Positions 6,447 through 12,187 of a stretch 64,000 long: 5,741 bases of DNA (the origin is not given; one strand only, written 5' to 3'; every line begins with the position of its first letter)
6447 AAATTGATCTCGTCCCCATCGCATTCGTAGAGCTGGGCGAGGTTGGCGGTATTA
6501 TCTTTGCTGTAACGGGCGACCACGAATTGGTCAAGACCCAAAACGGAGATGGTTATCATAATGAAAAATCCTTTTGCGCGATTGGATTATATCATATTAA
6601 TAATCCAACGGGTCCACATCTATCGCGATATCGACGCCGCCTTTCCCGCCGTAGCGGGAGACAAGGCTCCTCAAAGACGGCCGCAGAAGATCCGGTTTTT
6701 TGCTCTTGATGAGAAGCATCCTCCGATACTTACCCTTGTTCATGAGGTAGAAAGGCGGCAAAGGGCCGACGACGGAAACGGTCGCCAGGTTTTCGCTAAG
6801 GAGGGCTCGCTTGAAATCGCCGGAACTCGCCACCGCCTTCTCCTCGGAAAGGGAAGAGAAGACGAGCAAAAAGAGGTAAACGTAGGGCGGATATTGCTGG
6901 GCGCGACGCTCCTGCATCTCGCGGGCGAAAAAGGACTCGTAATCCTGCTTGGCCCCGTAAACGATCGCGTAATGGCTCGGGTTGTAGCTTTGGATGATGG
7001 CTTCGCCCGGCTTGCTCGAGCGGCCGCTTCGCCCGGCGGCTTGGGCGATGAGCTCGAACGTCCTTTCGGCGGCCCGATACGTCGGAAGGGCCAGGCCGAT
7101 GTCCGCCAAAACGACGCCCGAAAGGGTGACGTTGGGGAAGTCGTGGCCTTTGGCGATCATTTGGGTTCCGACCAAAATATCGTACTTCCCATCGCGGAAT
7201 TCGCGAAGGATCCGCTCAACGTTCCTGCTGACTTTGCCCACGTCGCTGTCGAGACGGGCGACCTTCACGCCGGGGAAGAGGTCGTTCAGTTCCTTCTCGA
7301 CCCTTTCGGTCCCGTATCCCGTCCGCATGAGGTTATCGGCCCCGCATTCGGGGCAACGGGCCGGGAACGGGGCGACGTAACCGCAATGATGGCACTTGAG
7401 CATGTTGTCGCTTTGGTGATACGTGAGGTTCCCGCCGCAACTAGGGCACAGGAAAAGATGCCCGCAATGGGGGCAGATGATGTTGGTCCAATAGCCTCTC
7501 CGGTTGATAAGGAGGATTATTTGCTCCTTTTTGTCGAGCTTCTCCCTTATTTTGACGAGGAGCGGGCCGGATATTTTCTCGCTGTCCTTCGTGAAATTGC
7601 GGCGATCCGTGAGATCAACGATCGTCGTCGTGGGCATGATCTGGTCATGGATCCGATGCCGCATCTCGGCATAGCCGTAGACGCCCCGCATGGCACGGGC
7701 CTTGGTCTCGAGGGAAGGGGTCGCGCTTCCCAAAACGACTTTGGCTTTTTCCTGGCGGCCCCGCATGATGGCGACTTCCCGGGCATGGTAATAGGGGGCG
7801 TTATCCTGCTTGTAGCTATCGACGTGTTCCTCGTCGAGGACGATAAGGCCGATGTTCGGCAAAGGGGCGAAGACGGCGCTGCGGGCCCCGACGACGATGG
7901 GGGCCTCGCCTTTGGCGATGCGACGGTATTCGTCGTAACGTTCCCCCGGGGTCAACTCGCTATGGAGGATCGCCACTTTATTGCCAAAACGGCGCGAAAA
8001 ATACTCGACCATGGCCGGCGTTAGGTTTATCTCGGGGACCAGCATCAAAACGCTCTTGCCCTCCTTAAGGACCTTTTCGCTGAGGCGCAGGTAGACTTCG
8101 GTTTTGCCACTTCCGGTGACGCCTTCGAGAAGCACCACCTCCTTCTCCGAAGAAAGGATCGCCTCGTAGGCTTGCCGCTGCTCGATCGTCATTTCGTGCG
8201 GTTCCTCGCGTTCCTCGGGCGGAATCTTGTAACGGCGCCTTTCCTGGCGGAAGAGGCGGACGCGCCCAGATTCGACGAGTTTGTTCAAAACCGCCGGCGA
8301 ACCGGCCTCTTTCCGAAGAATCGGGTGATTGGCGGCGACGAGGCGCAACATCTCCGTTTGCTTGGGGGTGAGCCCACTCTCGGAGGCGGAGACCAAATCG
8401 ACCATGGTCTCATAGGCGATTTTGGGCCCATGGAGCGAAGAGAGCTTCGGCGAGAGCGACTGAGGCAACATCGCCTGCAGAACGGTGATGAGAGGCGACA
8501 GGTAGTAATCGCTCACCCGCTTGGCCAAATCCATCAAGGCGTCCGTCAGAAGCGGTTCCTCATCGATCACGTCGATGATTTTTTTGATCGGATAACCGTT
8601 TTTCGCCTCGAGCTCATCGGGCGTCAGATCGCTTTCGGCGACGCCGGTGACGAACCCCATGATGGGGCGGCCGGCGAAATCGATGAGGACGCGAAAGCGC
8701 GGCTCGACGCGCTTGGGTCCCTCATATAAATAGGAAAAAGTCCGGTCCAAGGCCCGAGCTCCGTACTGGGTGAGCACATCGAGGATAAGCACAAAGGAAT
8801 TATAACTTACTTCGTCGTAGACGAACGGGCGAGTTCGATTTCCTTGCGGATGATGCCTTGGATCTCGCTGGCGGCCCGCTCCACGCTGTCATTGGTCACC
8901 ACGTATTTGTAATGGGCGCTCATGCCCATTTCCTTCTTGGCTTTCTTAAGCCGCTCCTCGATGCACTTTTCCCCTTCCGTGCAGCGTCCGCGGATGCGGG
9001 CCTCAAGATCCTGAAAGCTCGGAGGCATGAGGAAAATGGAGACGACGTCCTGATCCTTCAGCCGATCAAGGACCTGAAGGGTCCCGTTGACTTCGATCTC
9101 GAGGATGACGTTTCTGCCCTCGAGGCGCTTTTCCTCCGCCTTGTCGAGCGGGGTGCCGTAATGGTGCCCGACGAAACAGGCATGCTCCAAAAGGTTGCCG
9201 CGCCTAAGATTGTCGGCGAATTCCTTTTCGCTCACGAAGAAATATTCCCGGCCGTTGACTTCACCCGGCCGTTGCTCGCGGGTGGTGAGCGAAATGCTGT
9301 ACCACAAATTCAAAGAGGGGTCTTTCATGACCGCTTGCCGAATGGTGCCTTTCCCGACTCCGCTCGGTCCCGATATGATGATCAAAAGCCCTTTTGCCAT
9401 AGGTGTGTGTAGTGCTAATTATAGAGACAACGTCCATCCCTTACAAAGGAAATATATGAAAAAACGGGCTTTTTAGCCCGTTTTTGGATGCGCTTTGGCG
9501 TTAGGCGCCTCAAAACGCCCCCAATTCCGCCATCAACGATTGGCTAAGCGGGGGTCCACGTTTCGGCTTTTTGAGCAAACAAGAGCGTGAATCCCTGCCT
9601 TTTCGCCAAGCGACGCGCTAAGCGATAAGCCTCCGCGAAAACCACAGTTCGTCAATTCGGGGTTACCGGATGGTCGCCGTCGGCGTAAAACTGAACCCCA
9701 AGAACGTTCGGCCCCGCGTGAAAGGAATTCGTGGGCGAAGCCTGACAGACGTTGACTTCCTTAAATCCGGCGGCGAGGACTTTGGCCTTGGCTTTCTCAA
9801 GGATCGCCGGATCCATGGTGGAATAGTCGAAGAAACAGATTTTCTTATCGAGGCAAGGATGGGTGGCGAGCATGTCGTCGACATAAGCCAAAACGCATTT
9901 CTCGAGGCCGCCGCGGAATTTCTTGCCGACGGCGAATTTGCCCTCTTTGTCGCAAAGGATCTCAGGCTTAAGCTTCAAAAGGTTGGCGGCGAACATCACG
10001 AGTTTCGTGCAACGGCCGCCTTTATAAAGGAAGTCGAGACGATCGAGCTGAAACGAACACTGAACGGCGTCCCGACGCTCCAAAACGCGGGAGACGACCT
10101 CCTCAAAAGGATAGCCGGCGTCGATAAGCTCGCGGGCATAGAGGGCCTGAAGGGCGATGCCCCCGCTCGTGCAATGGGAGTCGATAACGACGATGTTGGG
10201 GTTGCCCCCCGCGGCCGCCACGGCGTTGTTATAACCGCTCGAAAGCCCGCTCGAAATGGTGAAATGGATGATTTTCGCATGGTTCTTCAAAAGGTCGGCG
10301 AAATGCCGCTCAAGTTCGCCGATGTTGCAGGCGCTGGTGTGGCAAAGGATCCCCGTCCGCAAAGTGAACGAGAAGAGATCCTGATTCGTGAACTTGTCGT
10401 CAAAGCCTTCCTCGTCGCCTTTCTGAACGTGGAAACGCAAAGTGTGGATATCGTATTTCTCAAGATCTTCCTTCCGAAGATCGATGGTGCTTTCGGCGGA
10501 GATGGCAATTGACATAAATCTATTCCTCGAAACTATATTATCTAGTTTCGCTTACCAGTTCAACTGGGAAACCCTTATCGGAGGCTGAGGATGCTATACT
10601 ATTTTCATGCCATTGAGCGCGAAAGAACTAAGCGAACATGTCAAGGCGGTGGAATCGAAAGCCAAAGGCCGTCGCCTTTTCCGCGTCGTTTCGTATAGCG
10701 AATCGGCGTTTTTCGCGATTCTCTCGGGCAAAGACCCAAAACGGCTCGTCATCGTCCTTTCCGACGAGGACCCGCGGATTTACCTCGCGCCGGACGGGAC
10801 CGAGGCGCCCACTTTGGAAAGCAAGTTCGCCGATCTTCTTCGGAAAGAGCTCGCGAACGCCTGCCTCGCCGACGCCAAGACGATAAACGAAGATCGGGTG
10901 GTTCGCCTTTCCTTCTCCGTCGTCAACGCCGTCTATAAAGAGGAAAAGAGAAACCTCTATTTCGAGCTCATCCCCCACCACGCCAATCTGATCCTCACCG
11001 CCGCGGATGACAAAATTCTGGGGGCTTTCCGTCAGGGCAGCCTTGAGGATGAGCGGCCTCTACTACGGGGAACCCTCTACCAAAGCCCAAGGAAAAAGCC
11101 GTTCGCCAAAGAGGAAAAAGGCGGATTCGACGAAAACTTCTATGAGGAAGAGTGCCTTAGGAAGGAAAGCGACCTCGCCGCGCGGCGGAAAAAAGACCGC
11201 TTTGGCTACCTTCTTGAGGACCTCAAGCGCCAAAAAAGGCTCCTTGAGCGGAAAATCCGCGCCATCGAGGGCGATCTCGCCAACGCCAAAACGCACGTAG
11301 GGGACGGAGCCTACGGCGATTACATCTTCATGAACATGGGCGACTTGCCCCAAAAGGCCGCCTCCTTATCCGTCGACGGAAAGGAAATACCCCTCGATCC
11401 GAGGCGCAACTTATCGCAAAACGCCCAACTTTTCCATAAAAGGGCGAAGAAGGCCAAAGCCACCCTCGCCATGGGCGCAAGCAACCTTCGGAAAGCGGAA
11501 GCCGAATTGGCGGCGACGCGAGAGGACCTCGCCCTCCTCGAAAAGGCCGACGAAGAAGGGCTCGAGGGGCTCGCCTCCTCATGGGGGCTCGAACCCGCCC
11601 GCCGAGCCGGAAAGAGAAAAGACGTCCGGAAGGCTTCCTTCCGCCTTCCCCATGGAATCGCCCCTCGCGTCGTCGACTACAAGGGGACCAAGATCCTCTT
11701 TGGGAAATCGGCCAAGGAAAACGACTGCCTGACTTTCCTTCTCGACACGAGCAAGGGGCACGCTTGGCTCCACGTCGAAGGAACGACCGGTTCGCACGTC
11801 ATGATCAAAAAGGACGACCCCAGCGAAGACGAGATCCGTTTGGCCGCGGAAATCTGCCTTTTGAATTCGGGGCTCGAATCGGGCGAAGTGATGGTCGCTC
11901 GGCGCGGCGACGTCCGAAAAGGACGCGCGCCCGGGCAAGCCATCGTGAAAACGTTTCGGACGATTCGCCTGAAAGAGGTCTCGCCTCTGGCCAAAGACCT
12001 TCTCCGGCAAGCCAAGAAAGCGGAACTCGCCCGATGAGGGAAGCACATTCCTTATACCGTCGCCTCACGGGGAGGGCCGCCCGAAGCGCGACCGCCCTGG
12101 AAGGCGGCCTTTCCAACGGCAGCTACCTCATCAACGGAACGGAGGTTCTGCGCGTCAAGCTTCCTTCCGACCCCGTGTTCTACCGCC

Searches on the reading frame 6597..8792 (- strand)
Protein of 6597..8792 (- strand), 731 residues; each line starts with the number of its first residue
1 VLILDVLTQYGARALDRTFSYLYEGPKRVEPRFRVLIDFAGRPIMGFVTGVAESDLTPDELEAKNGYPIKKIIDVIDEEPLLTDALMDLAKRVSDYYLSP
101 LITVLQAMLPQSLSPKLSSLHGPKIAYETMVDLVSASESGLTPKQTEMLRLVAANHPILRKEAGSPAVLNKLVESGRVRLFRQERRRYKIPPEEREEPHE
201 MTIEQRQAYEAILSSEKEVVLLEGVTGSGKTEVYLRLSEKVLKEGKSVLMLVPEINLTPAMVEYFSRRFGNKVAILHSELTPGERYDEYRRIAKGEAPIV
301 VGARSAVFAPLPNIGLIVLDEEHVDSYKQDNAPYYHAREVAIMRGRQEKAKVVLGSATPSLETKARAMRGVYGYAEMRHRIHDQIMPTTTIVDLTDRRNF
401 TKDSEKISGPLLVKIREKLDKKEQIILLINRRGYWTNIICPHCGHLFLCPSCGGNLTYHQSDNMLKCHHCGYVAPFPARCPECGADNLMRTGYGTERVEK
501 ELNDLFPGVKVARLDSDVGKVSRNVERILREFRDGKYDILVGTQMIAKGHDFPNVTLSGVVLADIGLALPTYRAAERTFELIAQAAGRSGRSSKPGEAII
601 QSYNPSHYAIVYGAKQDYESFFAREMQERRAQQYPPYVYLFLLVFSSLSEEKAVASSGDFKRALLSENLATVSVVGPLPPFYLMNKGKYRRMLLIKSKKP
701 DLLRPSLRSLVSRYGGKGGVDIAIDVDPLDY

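Call 75: search_protein_families(library=pfam, proteins=[window:6597-8792:-], max_evalue=0.00001)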
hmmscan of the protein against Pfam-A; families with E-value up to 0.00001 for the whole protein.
window:6597-8792:- (731 aa): 7 families
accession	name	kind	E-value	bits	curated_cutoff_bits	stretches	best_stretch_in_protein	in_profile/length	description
PF00270.35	DEAD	-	2.6e-19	70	26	1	205-362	4-162/167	DEAD/DEAH box helicase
PF17764.6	PriA_3primeBD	-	2.6e-18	66.1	22.7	1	14-110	7-96/96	3'DNA-binding domain (3'BD)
PF04851.21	ResIII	-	3.1e-14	53.7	22.5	1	201-360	4-163/164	Type III restriction enzyme, res subunit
PF18074.6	PriA_C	-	2.1e-13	51.4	26.9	1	636-728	1-95/95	Primosomal protein N C-terminal domain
PF00271.37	Helicase_C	-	2.2e-13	50.8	23.5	1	496-592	26-109/110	Helicase conserved C-terminal domain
PF18319.7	Zn_ribbon_PriA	-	2.3e-09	37.5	26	1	449-475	1-27/27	PriA DNA helicase Cys-rich region (CRR) domain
PF13604.12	AAA_30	-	1.8e-06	28.2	27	1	202-254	3-55/191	AAA domain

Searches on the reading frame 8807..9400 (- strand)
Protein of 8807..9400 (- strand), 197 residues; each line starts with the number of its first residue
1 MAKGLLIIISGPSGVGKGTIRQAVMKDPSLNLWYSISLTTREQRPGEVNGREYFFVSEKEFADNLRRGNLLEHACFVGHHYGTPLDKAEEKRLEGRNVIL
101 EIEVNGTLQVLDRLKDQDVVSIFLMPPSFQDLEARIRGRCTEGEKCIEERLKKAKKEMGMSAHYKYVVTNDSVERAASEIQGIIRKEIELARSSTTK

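Call 75: search_protein_families(library=pfam, proteins=[window:8807-9400:-], max_evalue=0.00001)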
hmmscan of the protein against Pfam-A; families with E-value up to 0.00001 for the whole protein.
window:8807-9400:- (197 aa): 1 family
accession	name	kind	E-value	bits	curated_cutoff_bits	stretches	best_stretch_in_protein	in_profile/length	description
PF00625.27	Guanylate_kin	-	1.5e-42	145.8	25.2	1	6-186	4-181/182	Guanylate kinase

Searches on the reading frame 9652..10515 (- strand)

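Call 75: search_protein_families(library=pfam, proteins=[window:9652-10515:-], max_evalue=0.00001)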
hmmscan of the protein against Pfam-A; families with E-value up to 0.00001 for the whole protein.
window:9652-10515:- (287 aa): 1 family
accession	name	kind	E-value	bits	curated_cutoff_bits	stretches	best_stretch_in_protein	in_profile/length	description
PF02645.21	DegV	-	4.2e-46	158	27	1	2-278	1-279/280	Uncharacterised protein, DegV family COG1307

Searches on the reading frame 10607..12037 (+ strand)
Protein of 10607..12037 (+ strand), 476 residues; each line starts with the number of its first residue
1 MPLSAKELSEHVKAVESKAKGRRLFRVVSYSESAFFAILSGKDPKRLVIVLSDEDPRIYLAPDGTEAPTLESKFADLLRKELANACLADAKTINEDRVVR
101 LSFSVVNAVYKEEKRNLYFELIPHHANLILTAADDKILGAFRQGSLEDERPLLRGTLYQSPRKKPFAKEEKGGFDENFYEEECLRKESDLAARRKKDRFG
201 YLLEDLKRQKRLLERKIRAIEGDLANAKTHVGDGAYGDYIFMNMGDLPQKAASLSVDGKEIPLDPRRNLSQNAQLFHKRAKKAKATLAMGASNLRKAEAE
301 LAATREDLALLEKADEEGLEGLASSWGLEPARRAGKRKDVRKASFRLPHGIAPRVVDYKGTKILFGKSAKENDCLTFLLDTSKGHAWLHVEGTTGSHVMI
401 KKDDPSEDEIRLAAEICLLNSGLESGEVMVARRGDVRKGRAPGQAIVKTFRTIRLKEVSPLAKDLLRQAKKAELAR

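Call 75: search_protein_families(library=pfam, proteins=[window:10607-12037:+], max_evalue=0.00001)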
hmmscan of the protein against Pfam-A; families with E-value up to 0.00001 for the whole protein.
window:10607-12037:+ (476 aa): 1 family
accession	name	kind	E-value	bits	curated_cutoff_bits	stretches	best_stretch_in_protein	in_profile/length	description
PF05833.16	NFACT_N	-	1.1e-31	110.5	31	2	36-169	34-174/456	NFACT N-terminal and middle domains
